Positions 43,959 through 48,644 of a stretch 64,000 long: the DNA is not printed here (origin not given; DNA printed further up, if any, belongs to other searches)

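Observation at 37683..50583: Divergent 13 kb envelope-glycan locus that fits no canonical polysaccharide pathway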

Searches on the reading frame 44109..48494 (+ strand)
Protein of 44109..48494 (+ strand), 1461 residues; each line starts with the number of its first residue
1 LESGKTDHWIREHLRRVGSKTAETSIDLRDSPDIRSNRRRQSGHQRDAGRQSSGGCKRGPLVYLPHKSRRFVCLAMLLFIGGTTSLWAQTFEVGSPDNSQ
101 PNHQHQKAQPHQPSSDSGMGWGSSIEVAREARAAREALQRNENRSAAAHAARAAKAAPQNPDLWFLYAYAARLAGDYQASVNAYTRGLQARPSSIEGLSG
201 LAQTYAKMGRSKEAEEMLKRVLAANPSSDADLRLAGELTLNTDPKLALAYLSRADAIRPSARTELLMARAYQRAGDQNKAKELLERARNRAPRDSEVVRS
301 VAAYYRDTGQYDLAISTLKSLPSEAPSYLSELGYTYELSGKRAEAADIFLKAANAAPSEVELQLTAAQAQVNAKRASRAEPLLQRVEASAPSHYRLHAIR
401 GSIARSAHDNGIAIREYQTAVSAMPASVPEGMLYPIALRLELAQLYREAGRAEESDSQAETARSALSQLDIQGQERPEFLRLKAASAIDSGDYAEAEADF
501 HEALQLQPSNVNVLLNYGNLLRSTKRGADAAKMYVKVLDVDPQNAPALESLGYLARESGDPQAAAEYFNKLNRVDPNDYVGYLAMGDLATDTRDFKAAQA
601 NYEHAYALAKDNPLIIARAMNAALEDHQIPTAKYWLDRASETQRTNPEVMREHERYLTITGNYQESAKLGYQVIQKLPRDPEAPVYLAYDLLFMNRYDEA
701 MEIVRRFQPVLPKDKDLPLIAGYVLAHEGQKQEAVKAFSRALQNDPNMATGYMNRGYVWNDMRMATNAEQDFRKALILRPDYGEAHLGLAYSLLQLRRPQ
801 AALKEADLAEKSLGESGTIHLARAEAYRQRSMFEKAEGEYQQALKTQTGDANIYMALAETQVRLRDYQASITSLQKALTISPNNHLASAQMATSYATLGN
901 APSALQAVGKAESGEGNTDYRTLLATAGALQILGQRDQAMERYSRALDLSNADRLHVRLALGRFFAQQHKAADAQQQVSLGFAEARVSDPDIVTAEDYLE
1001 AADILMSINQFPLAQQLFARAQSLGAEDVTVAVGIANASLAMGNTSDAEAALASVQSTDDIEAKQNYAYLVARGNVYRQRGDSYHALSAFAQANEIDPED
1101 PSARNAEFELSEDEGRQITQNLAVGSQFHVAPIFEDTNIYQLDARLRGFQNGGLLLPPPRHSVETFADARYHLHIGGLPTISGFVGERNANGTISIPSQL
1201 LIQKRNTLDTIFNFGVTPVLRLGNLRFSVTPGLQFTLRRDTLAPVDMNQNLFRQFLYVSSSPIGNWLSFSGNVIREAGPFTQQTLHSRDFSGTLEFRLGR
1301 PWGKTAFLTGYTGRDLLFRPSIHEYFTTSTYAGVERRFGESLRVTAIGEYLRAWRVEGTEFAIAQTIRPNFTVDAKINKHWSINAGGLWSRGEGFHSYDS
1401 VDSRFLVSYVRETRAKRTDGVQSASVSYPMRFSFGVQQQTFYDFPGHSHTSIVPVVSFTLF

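Call 3: search_protein_families(library=pfam, proteins=[window:44109-48494:+], max_evalue=0.01)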
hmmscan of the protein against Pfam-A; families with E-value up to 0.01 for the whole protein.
window:44109-48494:+ (1461 aa): 22 families
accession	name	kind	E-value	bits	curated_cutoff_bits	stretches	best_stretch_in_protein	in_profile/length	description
PF14559.12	TPR_19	-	9.9e-58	192.8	25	8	487-549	1-62/68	Tetratricopeptide repeat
PF07719.23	TPR_2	-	2.9e-43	142.9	27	2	477-510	1-34/34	Tetratricopeptide repeat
PF13428.12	TPR_14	-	3.1e-37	123.6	23.5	3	161-203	1-43/44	Tetratricopeptide repeat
PF13432.12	TPR_16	-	6.2e-36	122.9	32.7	7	484-532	4-52/65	Tetratricopeptide repeat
PF13181.12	TPR_8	-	7.4e-35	116.6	25.7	1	851-884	1-34/34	Tetratricopeptide repeat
PF23914.1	TPR_CcmH_CycH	-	1.5e-34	119.5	42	4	500-574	73-150/158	Cytochrome c-type biogenesis protein H TPR domain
PF00515.34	TPR_1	-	1.3e-33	113.9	27.8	2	196-227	2-33/34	Tetratricopeptide repeat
PF13414.12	TPR_11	-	2.2e-24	85.3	26.8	3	174-209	7-42/42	TPR repeat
PF13429.12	TPR_15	-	2.6e-19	70.1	26.2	4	792-948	122-276/280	Tetratricopeptide repeat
PF13424.12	TPR_12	-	3.6e-19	69.2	30.1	4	482-541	8-75/77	Tetratricopeptide repeat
PF13431.12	TPR_17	-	9.3e-19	66.5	24.4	0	534-564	2-32/34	Tetratricopeptide repeat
PF12895.13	ANAPC3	-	4.6e-18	65.7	27.2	1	141-220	3-81/82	Anaphase-promoting complex, cyclosome, subunit 3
PF13176.12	TPR_7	-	9.1e-13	47.6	27.9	0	198-224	2-28/36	Tetratricopeptide repeat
PF13174.12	TPR_6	-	6.6e-10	39.4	26.3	0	265-292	4-31/33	Tetratricopeptide repeat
PF25062.1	ARM_TT21_N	-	1.2e-09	38.7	40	1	147-330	13-203/222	Tetratricopeptide repeat protein 21 N-terminal ARM repeat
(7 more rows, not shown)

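Call 6: search_protein_families(library=ncbifam, proteins=[window:44109-48494:+], max_evalue=0.1)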
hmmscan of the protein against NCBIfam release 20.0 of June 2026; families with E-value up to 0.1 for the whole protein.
window:44109-48494:+ (1461 aa): 29 families (the best 25 are shown)
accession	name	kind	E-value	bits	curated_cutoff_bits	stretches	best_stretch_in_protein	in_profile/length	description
TIGR02917.1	PEP_TPR_lipo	equivalog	2.8e-65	220.8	312.2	4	661-975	309-621/899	XrtA/PEP-CTERM system TPR-repeat protein PrsT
NF040959.1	MamA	equivalog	8.3e-40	136.4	200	7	202-353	44-200/204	magnetosome protein MamA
TIGR02521.1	type_IV_pilW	equivalog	1.2e-38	133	154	8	483-617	71-209/234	type IV pilus biogenesis/stability protein PilW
TIGR02552.1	LcrH_SycD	equivalog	3.9e-31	107.6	104.8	6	537-654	10-127/136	SycD/LcrH family type III secretion system chaperone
TIGR03939.1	PGA_TPR_OMP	equivalog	4.8e-28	97.8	366.65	5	662-776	101-215/800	poly-beta-1,6 N-acetyl-D-glucosamine export porin PgaA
NF047371.1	FlcA_CTERM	equivalog_domain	4.2e-21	75.1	300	2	486-776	131-374/646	periplasmic flagellar collar protein FlcA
NF033920.0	C39_PA2778_fam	equivalog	3.7e-20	72.4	150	7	127-225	156-254/255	PA2778 family cysteine peptidase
NF052415.1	T3SS_chap_SctY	equivalog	7.2e-19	68.3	70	4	777-845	34-105/106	type III secretion apparatus assembly chaperone SctY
TIGR00540.1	TPR_hemY_coli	hypoth_equivalog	2.5e-17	62.7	142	3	344-604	134-384/385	heme biosynthesis-associated TPR protein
NF047507.1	TPR_BatC_Lepto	exception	4.7e-12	45.8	175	2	1010-1108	39-138/214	TPR repeat-containing protein BatC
NF008756.0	PRK11788.1-4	equivalog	7.7e-11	41.6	474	2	268-397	187-319/389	lipopolysaccharide assembly protein LapB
TIGR00990.1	3a0801s09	subfamily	1.1e-10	40.8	757.25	2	484-611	372-499/615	mitochondrial import receptor subunit TOM70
NF008757.0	PRK11788.1-5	equivalog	1.3e-10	41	363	1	133-262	186-316/388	lipopolysaccharide assembly protein LapB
NF008520.0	PRK11447.1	equivalog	1.8e-10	39.3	858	4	337-572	472-698/1157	cellulose synthase complex outer membrane protein BcsC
NF040561.1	PrimPol_Msp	equivalog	6.8e-09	34.8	200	1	139-216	3-84/515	CRISPR-associated primase-polymerase type A1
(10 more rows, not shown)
